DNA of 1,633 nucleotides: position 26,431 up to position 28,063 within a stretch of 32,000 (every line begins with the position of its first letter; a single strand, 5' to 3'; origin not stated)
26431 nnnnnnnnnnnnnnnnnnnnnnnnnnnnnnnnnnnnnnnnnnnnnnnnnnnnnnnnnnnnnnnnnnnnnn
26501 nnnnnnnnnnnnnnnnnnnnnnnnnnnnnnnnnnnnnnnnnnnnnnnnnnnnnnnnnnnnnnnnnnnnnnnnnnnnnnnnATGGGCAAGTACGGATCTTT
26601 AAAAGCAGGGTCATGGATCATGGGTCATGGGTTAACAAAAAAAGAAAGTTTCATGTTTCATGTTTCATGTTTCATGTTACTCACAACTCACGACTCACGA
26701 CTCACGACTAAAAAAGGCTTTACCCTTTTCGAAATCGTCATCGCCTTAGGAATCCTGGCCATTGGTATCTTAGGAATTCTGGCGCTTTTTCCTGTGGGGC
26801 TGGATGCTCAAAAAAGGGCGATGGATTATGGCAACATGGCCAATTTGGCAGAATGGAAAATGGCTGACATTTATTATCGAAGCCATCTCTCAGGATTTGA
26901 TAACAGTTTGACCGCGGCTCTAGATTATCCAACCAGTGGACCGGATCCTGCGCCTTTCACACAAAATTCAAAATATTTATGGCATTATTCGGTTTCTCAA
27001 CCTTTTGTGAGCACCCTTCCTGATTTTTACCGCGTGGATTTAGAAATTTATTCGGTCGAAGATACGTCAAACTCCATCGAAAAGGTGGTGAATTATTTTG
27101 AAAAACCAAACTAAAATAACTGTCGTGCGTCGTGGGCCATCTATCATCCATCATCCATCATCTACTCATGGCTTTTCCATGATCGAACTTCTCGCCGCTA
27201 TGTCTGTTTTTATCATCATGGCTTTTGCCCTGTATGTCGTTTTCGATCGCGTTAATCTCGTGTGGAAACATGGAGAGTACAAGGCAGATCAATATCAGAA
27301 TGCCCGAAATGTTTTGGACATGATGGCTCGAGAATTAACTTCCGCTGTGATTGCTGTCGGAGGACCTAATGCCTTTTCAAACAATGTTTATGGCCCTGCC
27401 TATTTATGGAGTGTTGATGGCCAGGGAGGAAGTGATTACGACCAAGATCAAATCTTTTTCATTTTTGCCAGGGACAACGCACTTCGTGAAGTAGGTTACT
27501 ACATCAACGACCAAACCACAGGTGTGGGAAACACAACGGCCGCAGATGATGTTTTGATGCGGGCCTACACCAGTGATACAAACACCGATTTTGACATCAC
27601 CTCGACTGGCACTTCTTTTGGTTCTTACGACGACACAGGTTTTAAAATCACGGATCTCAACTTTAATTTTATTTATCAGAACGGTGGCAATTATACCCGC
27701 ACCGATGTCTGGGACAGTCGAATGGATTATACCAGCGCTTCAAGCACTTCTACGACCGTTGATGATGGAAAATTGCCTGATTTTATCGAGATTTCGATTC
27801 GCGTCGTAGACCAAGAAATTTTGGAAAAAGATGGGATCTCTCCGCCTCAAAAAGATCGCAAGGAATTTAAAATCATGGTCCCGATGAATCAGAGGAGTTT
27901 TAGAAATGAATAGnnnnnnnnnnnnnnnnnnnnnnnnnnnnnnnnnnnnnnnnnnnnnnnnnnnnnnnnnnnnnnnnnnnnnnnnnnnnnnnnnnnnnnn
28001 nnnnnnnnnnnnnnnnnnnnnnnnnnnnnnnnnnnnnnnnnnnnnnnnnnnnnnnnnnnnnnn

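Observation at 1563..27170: Nearly every intergenic spacer is a hairpin built from degenerate tandem heptanucleotides (STRR-like architecture)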

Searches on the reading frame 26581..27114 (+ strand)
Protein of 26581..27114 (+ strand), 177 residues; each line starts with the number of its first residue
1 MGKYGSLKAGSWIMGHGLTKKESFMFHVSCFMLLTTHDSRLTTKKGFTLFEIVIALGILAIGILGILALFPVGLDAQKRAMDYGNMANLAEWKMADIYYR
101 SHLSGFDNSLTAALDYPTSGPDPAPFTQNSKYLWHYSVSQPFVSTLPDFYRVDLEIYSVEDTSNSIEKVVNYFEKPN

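Call 12: search_protein_families(library=pfam, proteins=[window:26581-27114:+])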
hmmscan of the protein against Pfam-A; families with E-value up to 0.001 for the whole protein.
window:26581-27114:+ (177 aa): 1 family
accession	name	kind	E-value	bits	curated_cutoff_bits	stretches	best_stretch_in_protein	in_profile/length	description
PF07963.17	N_methyl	-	2.8e-05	23.9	21.2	1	44-67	4-27/27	Prokaryotic N-terminal methylation motif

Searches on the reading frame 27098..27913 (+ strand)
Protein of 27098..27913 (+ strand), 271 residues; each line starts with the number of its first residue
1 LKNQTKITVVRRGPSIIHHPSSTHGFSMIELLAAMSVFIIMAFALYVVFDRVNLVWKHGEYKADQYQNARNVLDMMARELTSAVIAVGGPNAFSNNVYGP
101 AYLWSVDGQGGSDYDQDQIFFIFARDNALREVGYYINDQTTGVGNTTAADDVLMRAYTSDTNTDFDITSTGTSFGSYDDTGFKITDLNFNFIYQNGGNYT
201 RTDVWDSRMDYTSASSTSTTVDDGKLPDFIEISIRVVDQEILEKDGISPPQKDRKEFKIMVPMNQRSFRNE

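Call 12: search_protein_families(library=pfam, proteins=[window:27098-27913:+])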
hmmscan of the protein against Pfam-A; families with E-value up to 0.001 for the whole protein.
window:27098-27913:+ (271 aa): 1 family
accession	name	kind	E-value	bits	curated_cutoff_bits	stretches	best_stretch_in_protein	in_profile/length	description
PF07963.17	N_methyl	-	0.00041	20.3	21.2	1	23-46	4-27/27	Prokaryotic N-terminal methylation motif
